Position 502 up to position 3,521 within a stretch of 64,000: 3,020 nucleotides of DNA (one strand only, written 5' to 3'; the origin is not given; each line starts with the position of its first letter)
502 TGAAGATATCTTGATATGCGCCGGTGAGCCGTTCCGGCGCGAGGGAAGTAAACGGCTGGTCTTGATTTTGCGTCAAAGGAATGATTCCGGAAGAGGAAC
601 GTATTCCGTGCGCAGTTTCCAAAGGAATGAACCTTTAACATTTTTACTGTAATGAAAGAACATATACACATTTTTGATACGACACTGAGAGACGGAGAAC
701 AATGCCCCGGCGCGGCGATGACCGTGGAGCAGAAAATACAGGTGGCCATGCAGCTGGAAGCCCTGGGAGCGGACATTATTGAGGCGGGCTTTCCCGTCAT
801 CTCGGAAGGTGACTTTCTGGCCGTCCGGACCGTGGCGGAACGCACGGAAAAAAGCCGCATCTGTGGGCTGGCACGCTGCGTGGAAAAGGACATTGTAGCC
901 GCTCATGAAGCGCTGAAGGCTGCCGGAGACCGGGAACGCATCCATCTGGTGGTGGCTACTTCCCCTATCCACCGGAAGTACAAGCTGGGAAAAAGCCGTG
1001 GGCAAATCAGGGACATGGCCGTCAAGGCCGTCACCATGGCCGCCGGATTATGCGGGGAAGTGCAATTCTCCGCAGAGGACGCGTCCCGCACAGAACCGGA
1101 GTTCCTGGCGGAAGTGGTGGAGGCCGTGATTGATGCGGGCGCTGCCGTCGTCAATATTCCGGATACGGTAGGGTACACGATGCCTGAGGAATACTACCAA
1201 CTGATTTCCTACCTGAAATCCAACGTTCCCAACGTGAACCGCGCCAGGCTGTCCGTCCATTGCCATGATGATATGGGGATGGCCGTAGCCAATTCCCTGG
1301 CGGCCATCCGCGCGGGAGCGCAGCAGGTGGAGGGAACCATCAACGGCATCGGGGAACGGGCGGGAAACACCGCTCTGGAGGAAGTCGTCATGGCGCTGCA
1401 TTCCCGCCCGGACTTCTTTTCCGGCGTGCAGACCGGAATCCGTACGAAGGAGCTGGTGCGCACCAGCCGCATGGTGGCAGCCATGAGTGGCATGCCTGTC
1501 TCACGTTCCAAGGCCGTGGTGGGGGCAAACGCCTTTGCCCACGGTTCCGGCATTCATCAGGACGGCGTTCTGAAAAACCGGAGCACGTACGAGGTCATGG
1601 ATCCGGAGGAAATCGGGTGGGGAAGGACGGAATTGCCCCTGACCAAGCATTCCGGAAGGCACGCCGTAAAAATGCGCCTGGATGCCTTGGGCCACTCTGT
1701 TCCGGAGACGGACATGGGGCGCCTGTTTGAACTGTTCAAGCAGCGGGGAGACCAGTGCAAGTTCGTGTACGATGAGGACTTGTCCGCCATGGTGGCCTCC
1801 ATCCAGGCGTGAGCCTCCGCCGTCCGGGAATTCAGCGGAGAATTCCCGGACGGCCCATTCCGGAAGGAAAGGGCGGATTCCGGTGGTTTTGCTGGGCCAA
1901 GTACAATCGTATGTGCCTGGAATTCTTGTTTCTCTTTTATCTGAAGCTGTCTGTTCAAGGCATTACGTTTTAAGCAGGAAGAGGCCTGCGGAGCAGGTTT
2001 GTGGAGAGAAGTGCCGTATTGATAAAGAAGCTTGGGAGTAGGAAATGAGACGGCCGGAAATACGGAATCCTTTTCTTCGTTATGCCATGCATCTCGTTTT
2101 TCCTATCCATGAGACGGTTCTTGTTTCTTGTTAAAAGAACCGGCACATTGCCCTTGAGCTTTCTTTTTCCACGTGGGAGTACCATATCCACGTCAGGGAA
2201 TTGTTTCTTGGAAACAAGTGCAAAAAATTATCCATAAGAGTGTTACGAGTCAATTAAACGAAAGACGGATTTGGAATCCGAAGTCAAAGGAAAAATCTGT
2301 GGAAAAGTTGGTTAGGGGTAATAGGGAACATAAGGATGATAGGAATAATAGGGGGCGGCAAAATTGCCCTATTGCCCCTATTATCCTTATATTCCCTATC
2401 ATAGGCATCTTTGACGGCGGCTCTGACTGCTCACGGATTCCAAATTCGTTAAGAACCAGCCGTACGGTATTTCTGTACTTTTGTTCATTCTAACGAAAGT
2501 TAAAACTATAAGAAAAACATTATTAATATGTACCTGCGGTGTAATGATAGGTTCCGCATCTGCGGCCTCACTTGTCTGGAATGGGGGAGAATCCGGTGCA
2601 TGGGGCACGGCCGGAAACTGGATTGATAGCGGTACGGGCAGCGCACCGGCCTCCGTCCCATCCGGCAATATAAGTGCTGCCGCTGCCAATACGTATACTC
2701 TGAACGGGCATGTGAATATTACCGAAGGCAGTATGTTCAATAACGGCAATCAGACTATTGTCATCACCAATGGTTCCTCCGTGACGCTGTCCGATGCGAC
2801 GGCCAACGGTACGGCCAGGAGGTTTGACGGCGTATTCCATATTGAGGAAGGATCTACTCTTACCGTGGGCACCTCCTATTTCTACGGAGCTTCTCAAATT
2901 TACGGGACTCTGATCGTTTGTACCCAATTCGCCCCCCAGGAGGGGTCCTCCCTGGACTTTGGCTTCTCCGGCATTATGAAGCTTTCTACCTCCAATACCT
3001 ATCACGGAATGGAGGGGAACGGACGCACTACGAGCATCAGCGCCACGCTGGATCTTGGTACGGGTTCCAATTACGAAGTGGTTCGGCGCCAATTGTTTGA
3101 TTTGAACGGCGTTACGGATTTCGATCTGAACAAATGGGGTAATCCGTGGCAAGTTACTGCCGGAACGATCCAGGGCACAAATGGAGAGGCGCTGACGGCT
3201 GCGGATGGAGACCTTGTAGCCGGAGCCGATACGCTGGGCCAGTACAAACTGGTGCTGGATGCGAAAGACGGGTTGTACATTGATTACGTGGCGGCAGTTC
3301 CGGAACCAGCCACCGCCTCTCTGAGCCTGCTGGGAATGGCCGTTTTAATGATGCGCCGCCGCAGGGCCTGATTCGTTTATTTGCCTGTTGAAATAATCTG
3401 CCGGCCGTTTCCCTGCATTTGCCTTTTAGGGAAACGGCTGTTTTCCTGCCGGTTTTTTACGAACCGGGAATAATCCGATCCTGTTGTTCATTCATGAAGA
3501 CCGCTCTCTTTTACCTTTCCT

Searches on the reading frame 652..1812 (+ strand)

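Call 69: search_protein_families(library=pfam, proteins=[window:652-1812:+], max_evalue=0.001)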
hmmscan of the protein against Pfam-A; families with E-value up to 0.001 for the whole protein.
window:652-1812:+ (386 aa): 2 families
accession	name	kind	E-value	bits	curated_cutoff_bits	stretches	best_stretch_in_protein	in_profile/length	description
PF00682.25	HMGL-like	-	5.5e-95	318.1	29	1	5-275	2-260/260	HMGL-like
PF22617.1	HCS_D2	-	6.5e-26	91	27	1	289-368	1-80/82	Homocitrate synthase post-HMGL domain-like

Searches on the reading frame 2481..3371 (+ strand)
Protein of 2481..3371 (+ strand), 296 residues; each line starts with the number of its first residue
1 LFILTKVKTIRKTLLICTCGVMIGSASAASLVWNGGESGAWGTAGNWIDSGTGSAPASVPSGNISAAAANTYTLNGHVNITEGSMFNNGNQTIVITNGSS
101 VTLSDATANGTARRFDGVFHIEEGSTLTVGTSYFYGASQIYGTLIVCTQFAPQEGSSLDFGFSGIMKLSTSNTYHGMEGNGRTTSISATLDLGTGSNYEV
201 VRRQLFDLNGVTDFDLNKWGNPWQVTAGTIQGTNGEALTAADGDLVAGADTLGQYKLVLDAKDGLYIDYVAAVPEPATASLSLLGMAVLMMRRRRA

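Call 69: search_protein_families(library=pfam, proteins=[window:2481-3371:+], max_evalue=0.001)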
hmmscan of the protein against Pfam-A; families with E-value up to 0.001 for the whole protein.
window:2481-3371:+ (296 aa): 1 family
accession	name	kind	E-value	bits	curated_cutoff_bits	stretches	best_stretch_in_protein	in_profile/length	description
PF07589.16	PEP-CTERM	-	0.00048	20.6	20.7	0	272-295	1-24/24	PEP-CTERM motif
